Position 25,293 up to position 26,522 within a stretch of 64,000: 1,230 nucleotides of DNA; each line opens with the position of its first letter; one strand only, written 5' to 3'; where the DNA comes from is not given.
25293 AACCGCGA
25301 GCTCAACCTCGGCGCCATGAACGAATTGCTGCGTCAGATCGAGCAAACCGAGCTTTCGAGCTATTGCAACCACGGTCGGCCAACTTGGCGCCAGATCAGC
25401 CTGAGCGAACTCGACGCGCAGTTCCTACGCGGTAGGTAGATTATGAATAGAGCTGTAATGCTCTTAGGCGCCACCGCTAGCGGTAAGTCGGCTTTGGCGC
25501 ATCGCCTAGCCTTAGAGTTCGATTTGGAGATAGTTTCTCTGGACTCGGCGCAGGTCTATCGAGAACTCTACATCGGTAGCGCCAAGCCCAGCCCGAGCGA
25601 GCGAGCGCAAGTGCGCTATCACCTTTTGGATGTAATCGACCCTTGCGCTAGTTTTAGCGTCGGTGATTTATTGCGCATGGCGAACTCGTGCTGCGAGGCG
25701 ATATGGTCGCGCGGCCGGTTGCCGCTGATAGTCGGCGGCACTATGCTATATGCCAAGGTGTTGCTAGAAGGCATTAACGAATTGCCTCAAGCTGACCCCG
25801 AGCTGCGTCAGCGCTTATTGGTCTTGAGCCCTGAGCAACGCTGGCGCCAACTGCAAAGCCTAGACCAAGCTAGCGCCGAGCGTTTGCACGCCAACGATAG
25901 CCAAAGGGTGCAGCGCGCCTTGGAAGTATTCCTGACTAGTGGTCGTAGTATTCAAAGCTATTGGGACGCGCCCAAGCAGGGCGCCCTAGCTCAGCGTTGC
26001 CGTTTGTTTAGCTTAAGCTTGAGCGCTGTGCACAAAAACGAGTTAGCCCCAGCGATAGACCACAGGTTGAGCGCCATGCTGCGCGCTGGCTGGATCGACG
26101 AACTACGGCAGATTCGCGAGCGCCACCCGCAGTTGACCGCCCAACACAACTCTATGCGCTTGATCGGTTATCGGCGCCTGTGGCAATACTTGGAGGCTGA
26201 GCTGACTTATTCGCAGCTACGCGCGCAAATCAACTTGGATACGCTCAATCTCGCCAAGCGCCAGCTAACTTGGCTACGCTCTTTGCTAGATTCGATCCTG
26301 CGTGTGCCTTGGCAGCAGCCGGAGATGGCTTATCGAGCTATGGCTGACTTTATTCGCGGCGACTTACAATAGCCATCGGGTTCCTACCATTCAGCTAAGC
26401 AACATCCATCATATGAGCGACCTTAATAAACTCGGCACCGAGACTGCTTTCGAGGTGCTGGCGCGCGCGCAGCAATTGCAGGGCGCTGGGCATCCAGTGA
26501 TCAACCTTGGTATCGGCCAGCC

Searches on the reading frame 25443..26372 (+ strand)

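Call 38: search_protein_families(library=pfam, proteins=[window:25443-26372:+], max_evalue=0.0001)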
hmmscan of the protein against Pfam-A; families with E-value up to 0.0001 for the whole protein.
window:25443-26372:+ (309 aa): 2 families
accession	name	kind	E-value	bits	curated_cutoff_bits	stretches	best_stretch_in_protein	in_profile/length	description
PF01715.23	IPPT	-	1.1e-69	235.2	23.6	1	37-280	1-242/243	IPP transferase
PF01745.22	IPT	-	2.5e-08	34.1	20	1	5-58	4-57/233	Isopentenyl transferase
